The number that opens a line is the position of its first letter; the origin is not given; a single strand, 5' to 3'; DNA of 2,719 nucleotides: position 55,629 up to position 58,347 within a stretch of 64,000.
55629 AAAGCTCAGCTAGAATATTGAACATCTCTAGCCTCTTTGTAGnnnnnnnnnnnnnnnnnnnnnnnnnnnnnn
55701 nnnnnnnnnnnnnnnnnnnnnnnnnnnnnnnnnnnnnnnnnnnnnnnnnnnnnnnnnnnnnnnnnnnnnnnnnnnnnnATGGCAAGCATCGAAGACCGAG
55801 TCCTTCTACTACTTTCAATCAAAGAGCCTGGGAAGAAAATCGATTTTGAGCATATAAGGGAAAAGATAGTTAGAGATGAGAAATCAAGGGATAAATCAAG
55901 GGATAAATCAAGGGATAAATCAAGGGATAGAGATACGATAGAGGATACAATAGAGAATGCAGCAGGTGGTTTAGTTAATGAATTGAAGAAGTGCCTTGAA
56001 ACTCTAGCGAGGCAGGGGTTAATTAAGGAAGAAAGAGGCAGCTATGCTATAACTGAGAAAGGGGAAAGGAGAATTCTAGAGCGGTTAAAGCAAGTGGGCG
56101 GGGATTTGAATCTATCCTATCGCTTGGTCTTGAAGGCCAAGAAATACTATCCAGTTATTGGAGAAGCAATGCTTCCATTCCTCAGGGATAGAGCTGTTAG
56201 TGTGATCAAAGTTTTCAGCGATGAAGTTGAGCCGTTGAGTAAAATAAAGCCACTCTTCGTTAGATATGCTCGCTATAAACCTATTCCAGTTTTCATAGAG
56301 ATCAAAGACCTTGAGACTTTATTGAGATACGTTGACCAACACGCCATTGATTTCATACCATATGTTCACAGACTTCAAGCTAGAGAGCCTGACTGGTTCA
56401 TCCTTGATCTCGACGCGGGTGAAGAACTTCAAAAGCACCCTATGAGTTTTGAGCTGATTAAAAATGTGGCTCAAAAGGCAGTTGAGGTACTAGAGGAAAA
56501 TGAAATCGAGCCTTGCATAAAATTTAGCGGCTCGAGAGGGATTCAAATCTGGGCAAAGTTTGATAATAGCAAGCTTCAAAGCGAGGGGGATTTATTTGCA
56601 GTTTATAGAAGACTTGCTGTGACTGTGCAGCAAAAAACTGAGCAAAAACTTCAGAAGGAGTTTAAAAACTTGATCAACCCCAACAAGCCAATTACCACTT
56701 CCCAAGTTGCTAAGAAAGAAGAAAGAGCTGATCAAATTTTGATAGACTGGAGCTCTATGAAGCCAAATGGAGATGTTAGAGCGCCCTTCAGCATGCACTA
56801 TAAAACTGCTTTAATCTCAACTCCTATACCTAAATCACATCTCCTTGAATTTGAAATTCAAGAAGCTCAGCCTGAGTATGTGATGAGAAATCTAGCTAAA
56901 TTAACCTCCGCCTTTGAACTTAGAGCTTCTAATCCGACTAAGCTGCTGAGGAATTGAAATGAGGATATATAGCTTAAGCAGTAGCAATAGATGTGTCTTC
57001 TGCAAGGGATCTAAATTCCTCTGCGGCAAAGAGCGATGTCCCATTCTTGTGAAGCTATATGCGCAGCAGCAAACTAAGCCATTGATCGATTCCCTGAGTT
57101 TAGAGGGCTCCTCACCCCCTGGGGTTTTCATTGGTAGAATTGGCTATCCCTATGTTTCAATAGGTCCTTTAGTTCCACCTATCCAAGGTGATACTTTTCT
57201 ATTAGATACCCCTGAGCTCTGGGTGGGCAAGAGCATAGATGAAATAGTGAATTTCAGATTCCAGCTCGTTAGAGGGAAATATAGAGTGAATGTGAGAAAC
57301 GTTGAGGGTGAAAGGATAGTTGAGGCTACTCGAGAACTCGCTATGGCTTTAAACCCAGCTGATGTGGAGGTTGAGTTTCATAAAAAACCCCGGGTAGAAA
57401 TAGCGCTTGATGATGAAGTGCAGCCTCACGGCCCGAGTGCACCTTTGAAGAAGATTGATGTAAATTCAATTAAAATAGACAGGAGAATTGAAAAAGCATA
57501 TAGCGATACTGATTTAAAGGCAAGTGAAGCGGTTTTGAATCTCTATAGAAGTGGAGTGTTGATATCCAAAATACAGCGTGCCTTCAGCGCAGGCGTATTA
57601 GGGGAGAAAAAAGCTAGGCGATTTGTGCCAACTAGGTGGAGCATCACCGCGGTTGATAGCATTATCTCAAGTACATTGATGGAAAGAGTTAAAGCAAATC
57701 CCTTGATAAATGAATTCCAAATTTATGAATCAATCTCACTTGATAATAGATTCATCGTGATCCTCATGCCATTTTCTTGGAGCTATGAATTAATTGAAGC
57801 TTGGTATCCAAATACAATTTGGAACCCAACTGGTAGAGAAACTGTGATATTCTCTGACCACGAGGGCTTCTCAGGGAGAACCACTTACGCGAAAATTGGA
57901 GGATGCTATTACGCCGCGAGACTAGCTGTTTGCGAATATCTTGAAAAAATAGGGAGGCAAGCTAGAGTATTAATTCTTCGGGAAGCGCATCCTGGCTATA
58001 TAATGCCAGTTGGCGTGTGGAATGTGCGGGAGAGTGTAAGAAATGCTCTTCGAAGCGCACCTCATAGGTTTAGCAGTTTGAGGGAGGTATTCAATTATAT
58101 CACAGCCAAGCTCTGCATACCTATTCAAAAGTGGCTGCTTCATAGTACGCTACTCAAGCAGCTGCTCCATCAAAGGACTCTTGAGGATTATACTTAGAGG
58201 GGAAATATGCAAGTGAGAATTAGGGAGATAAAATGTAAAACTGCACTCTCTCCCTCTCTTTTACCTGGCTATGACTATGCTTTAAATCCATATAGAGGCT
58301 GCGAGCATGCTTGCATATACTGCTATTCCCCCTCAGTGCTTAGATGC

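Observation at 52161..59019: DNA-repair gene neighbourhood: HhH/P-loop protein – DNA ligase ⇄ LigD-PolDom – NreA-like – radical-SAM SPL-like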

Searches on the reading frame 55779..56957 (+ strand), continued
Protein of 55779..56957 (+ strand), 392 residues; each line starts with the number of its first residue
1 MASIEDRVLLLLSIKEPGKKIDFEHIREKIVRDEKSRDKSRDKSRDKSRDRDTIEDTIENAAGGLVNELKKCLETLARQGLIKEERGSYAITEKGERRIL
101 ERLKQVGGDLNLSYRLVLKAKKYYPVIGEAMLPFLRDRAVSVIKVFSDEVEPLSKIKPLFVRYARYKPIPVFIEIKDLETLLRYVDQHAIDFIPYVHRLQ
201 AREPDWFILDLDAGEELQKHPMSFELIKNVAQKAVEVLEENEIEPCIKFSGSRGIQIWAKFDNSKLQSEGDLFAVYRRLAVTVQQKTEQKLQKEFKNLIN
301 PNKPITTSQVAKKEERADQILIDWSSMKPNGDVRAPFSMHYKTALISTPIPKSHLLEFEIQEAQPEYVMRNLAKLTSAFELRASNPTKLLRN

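Call 91: search_protein_families(library=ncbifam, proteins=[L167:5122-5958:-, L072:9075-9746:-, L008:9185-9883:-, L167:3377-5125:-, L064:6545-8308:+], max_evalue=0.00001)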
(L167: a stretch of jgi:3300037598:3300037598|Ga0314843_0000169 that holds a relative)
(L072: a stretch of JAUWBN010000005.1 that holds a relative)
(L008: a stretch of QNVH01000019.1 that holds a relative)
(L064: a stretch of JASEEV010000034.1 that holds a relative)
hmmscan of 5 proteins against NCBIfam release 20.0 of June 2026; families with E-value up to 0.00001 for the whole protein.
L167:5122-5958:- (278 aa): 2 families
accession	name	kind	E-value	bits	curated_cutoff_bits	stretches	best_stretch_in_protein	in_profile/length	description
TIGR00587.1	nfo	subfamily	5.2e-12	45.6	129.65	1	58-233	64-235/279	deoxyribonuclease IV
NF002196.0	PRK01060.1-1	equivalog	8.1e-11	41.7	333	1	63-225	67-227/297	deoxyribonuclease IV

L072:9075-9746:- (223 aa): 2 families
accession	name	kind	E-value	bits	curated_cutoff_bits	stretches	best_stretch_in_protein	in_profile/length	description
NF008629.1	PRK11617.1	equivalog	1.3e-65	220.9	230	1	14-220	2-212/218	deoxyribonuclease V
NF041102.1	endonuc_V_Ttgales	equivalog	4.1e-56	190.6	300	1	15-218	8-214/216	endonuclease V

L008:9185-9883:- (232 aa): 7 families
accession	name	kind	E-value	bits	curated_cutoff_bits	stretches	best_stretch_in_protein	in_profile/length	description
TIGR01083.1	nth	equivalog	9.3e-31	107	211.7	1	15-215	8-192/192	endonuclease III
NF007978.0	PRK10702.1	equivalog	1.2e-22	80.6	405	1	36-227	27-206/211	endonuclease III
NF053634.1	MonDNAglycDR2438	equivalog_domain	1.8e-18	66.9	400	1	37-224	19-204/219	monofunctional DNA glycosylase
NF010494.0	PRK13913.1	equivalog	4.2e-16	59.5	192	1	20-181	24-174/220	3-methyladenine DNA glycosylase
TIGR01084.1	mutY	equivalog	6.4e-10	39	286.5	1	23-225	20-207/277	A/G-specific adenine glycosylase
TIGR00588.1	ogg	subfamily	1.8e-09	37.2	397.85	1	83-166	175-259/310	8-oxoguanine DNA-glycosylase (ogg)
NF002305.0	PRK01229.1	equivalog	4.8e-08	32.7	183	1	34-174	34-167/210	N-glycosylase/DNA lyase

L167:3377-5125:- (582 aa): 13 families
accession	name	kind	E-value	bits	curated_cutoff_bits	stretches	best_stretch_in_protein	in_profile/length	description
TIGR00574.1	dnl1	superfamily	1.1e-162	542.5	217.8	1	56-575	1-527/527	ATP-dependent DNA ligase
NF041331.1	LigA_Halo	equivalog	4e-113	378.8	830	1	1-570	1-547/552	ATP-dependent DNA ligase LigA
NF002868.0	PRK03180.1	equivalog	2.4e-86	290.5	641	1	1-575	1-507/509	ATP-dependent DNA ligase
NF006701.0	PRK09247.1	equivalog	5.6e-58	197.2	543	1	135-576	122-537/540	ATP-dependent DNA ligase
TIGR04120.1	DNA_lig_bact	equivalog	1.2e-55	189.5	400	1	136-572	119-524/526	cisplatin damage response ATP-dependent DNA ligase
NF007210.0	PRK09632.1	equivalog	1.2e-43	149.5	989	1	218-526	472-755/781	ATP-dependent DNA ligase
TIGR02779.1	NHEJ_ligase_lig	equivalog_domain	1.6e-42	145.8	227.75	1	247-521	17-273/302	non-homologous end-joining DNA ligase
TIGR02776.1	NHEJ_ligase_prk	equivalog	4.5e-38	131.5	373.2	1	248-520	9-264/587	DNA ligase D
NF004628.0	PRK05972.1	subfamily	2.4e-33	115.3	895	1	244-526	259-523/870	ATP-dependent DNA ligase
NF006078.0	PRK08224.1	equivalog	1.8e-26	92.9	296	1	219-498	4-262/350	ATP-dependent DNA ligase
NF005796.0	PRK07636.1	subfamily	2.4e-19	69.6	337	1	248-423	22-184/275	ATP-dependent DNA ligase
NF007211.0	PRK09633.1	equivalog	6.7e-18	64.4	774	1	247-428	19-211/610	DNA ligase D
NF006592.0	PRK09125.1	equivalog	1.8e-11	43.6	200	1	353-489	129-254/283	DNA ligase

L064:6545-8308:+ (587 aa): 12 families
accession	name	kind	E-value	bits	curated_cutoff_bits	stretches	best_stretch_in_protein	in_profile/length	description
TIGR00574.1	dnl1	superfamily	1.4e-147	492.6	217.8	1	61-581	2-527/527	ATP-dependent DNA ligase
NF041331.1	LigA_Halo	equivalog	5e-100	335.6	830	1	4-578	1-549/552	ATP-dependent DNA ligase LigA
NF002868.0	PRK03180.1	equivalog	1.7e-84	284.4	641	1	8-582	5-508/509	ATP-dependent DNA ligase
NF006701.0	PRK09247.1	equivalog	3.2e-54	184.8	543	1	13-582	8-537/540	ATP-dependent DNA ligase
TIGR04120.1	DNA_lig_bact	equivalog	3.2e-51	174.9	400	1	13-579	7-525/526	cisplatin damage response ATP-dependent DNA ligase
TIGR02779.1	NHEJ_ligase_lig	equivalog_domain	3.9e-39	134.7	227.75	1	246-532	12-278/302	non-homologous end-joining DNA ligase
NF007210.0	PRK09632.1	equivalog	2.5e-34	118.7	989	1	221-570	471-777/781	ATP-dependent DNA ligase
TIGR02776.1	NHEJ_ligase_prk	equivalog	1.8e-32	113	373.2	1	251-532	8-270/587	DNA ligase D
NF004628.0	PRK05972.1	subfamily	2e-25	89.1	895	1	246-532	257-523/870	ATP-dependent DNA ligase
NF006078.0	PRK08224.1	equivalog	3.3e-24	85.5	296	1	222-507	3-266/350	ATP-dependent DNA ligase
NF007211.0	PRK09633.1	equivalog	7.7e-15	54.3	774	1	246-434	14-210/610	DNA ligase D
NF005796.0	PRK07636.1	subfamily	2.1e-13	50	337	1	249-428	19-183/275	ATP-dependent DNA ligase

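Call 96: search_protein_representatives(alignment_id=A1)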
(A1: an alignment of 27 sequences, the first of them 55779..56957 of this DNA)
Query: 27 sequences, 375 profile positions. Proteins with E-value up to 0.001 (for the whole library): 797; up to 1e-10: 92; up to 1e-30: 28. The best 150 are listed.
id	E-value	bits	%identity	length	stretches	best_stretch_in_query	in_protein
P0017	4.9e-170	582.1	-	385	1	2-372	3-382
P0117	2.8e-156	536.9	-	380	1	2-370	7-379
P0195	8.5e-140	482.6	-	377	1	3-373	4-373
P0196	5.3e-127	440.5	-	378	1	4-371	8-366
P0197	6.6e-127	440.2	-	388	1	3-350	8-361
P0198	3.2e-113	395.1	-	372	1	1-372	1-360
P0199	6.5e-113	394.1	-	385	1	3-370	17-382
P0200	4.8e-95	335.3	-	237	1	2-233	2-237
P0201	4.3e-89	315.7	-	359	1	4-372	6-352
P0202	7.6e-82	291.9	-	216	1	156-372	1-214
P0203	1.3e-77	277.9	-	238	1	158-373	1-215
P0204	1.8e-75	270.9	-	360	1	3-374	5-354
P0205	2.6e-75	270.4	-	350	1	4-369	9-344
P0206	5.2e-75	269.4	-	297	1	89-363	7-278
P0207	1.3e-70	254.9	-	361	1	2-373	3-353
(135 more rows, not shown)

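Call 106: search_protein_families(library=pfam, proteins=[L041:11373-12602:+, L041:12731-14125:+, L041:14146-14583:+, L041:14623-15993:+, L041:6824-8446:+, L041:8599-9693:-, L017:11219-12424:+, L017:12781-14304:+], max_evalue=0.0001)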
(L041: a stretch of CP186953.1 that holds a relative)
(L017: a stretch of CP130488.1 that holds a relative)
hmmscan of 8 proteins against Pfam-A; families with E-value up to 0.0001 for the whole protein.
L041:11373-12602:+ (409 aa): 0 families

L041:12731-14125:+ (464 aa): 2 families
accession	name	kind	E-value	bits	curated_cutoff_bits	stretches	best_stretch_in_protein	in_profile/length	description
PF07690.21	MFS_1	-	7.9e-29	101.1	33.4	2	83-276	2-186/347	Major Facilitator Superfamily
PF12832.13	MFS_1_like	-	8.9e-08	32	25.2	1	6-218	170-355/373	MFS_1 like family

L041:14146-14583:+ (145 aa): 1 family
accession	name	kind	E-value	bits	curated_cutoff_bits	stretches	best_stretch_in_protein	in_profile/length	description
PF13298.12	LigD_N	-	3.1e-41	140.3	31.1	1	30-130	1-107/107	DNA Ligase D 3'-phosphoesterase domain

L041:14623-15993:+ (456 aa): 1 family
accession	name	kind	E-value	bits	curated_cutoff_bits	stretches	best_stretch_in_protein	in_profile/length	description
PF00875.24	DNA_photolyase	-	4.7e-19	69.4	26.6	1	26-174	1-153/164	DNA photolyase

L041:6824-8446:+ (540 aa): 3 families
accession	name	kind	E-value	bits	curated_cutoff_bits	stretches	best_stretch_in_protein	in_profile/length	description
PF05048.19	NosD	-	1.9e-46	158.6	23.6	3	123-276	16-168/212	Periplasmic copper-binding protein (NosD)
PF13229.12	Beta_helix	-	1.2e-45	155.4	25.9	3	125-276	2-157/158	Right handed beta helix region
PF12708.12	Pect-lyase_RHGA_epim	-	4.7e-05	23.7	27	0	89-169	128-211/213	Rhamnogalacturonase A/epimerase, pectate lyase-like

L041:8599-9693:- (364 aa): 5 families
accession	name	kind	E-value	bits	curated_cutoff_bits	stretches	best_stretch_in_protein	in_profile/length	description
PF01637.24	ATPase_2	-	1.3e-17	64.9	33.2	1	14-251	1-220/225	ATPase domain predominantly from Archaea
PF21100.3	MCM_C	-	1.3e-09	38.2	27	1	293-351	4-61/64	MCM protein C-terminal winged helix-turn-helix domain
PF13173.12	AAA_14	-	6.5e-07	29.9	27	0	31-73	2-46/129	AAA domain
PF13191.12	AAA_16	-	8.1e-06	26.9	32.6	1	14-157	2-145/167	AAA ATPase domain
PF13401.12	AAA_22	-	3.3e-05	24.6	27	0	30-186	4-125/130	AAA domain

L017:11219-12424:+ (401 aa): 2 families
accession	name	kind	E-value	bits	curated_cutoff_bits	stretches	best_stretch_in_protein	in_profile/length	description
PF07690.21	MFS_1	-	7.9e-31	107.7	33.4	2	23-199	3-173/347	Major Facilitator Superfamily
PF12832.13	MFS_1_like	-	1.5e-05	24.7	25.2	0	18-158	214-356/373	MFS_1 like family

L017:12781-14304:+ (507 aa): 1 family
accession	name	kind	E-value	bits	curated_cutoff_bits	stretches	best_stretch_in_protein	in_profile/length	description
PF00875.24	DNA_photolyase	-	2.5e-17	63.7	26.6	1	77-224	1-152/164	DNA photolyase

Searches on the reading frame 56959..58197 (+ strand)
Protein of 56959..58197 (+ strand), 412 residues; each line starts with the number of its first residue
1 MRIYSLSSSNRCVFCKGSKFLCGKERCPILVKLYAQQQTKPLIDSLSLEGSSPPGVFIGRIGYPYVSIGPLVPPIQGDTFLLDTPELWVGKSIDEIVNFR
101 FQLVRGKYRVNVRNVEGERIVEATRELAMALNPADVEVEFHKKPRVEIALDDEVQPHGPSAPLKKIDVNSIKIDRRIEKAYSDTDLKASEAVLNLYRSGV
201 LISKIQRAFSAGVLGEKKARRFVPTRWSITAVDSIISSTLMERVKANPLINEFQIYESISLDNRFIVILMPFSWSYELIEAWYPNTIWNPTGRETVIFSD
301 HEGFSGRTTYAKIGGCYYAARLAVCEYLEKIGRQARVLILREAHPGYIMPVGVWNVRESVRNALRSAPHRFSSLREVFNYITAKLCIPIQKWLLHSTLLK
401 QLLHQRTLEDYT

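Call 3: search_protein_families(library=pfam, proteins=[window:56959-58197:+], max_evalue=0.01)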
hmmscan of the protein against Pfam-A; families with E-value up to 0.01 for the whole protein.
window:56959-58197:+ (412 aa): 2 families
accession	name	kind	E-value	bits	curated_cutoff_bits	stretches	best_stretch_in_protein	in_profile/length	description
PF04894.17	Nre_N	-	3.3e-103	345.6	25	1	21-289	1-270/270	Archaeal Nre, N-terminal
PF04895.17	Nre_C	-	2.3e-42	143.8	27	1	302-411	1-110/110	Archaeal Nre, C-terminal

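Call 4: search_protein_families(library=ncbifam, proteins=[window:56959-58197:+], max_evalue=0.01)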
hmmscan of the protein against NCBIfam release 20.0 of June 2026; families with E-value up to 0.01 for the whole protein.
window:56959-58197:+ (412 aa): 1 family
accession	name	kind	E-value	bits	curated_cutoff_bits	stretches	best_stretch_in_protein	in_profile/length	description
NF041387.1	DNArepr_NreA_Halo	equivalog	1.9e-81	274.2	700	1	37-402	38-410/417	DNA repair protein NreA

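Call 8: find_encoding_contigs(protein=window:56959-58197:+, flank=10000, max_places=6)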
Protein window:56959-58197:+ (412 aa): no gene with exactly this product is on record in the collection.

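Call 41: find_related_loci(query=A3, collection=metagenome_contigs, flank=8000)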
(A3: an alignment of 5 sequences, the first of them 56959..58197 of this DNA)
Query A3 (412 aa) in metagenome_contigs; peptide patterns used: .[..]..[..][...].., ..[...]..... (x = any residue, [..] = any of these).
600 stretches matched a pattern (row limit reached: there are more); 579 encode a relative of the query (tblastn E <= 1e-3); the best 80 are kept; 80 distinct loci.
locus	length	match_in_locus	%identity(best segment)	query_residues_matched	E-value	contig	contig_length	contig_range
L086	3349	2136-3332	67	12-411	0e+0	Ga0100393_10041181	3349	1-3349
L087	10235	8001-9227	66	3-411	0e+0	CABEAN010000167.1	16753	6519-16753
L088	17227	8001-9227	65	3-411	0e+0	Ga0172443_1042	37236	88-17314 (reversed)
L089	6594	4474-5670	67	12-411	0e+0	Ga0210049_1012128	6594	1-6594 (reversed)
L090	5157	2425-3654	64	3-411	0e+0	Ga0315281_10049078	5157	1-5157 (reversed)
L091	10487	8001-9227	65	3-411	0e+0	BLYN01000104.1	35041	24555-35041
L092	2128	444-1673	65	3-412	0e+0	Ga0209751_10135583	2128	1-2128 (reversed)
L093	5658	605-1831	64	3-411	0e+0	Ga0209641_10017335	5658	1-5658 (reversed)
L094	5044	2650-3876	64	3-411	0e+0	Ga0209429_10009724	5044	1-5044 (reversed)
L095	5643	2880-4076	66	12-411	0e+0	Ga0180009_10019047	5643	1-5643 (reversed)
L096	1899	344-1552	65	9-411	0e+0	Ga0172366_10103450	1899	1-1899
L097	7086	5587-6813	63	3-411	0e+0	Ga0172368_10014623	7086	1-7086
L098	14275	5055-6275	65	5-411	0e+0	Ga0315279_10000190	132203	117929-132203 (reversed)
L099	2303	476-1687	65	8-411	0e+0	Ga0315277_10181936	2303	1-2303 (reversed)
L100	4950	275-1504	64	3-411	0e+0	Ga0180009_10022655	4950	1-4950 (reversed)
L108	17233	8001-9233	59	2-411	6e-174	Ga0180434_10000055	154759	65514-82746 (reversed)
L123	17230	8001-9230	60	3-411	5e-170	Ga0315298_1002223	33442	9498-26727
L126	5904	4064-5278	60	8-411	4e-172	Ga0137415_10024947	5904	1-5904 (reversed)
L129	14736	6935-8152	61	7-411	5e-170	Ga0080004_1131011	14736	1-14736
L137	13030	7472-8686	59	8-411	3e-169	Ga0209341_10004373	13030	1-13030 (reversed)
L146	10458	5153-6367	58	8-411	3e-168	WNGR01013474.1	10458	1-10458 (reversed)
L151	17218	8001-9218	61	7-411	1e-167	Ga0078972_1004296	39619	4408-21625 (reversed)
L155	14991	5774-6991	61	7-411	2e-167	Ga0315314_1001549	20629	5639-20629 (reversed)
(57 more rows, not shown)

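Call 46: search_protein_families(library=pfam, proteins=[L146:6431-6886:+, L151:9252-9857:+, L129:8928-10157:+, L123:11348-12988:+, L155:7290-8759:-, L088:6180-6659:-, L126:1866-2468:+, L137:6498-7322:-, L108:9236-10813:-], max_evalue=0.001)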
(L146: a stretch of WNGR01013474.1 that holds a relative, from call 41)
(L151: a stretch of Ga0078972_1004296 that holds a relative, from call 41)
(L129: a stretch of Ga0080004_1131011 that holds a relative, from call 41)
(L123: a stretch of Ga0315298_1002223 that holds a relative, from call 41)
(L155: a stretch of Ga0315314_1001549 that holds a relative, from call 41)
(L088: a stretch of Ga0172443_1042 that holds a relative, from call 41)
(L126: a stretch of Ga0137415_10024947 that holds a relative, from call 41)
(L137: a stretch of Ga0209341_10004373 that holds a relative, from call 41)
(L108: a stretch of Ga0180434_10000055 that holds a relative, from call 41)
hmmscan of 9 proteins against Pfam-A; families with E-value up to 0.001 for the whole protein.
L146:6431-6886:+ (151 aa): 2 families
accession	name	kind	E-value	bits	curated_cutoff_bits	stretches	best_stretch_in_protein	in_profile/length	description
PF00293.34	NUDIX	-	2.7e-21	76.4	21.1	1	12-131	3-127/134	NUDIX domain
PF14815.12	NUDIX_4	-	0.0006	20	35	0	15-126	2-102/113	NUDIX domain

L151:9252-9857:+ (201 aa): 0 families

L129:8928-10157:+ (409 aa): 1 family
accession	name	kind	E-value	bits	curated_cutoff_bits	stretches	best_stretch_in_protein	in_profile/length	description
PF00999.27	Na_H_Exchanger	-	1.2e-39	136.7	26.2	1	20-402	3-371/375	Sodium/hydrogen exchanger, transmembrane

L123:11348-12988:+ (546 aa): 0 families

L155:7290-8759:- (489 aa): 2 families
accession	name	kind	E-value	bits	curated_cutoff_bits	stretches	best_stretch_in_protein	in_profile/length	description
PF13520.12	AA_permease_2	-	5.5e-48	164.4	27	1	10-396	1-403/427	Amino acid permease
PF00324.27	AA_permease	-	6.1e-48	164.1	24.6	1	14-395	1-418/470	Amino acid permease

L088:6180-6659:- (159 aa): 1 family
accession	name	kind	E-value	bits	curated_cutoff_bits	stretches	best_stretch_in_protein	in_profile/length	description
PF01242.24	PTPS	-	3.7e-20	72.5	22.4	1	12-153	6-116/121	6-pyruvoyl tetrahydropterin synthase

L126:1866-2468:+ (200 aa): 2 families
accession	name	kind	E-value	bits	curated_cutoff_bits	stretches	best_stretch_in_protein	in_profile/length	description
PF04919.18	DUF655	-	4.8e-68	229.1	22.2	1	19-198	1-180/181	Protein of unknown function (DUF655)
PF14579.12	HHH_6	-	2.1e-06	28.3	25.6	1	137-177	28-69/90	Helix-hairpin-helix motif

L137:6498-7322:- (274 aa): 3 families
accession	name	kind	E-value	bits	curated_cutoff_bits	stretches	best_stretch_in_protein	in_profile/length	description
PF13545.12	HTH_Crp_2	-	1.3e-06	28.7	27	1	24-74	6-53/70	Crp-like helix-turn-helix domain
PF03735.19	ENT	-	0.00053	20.4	28.5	0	197-222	33-58/71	ENT domain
PF12802.13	MarR_2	-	0.00096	19.7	27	0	43-74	20-51/61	MarR family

L108:9236-10813:- (525 aa): 2 families
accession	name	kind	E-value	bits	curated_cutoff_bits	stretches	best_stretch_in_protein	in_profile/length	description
PF01409.25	tRNA-synt_2d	-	2e-33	116.4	19.8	1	116-346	13-240/246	tRNA synthetases class II core domain (F)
PF17759.6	tRNA_synthFbeta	-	0.00039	20.4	22.4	0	44-79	12-47/214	Phenylalanyl tRNA synthetase beta chain CLM domain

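Call 81: search_solved_structures(query=window:56959-58197:+, max_evalue=0.01)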
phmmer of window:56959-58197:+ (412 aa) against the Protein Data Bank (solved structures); distinct sequences matched with E-value up to 0.01: 0.
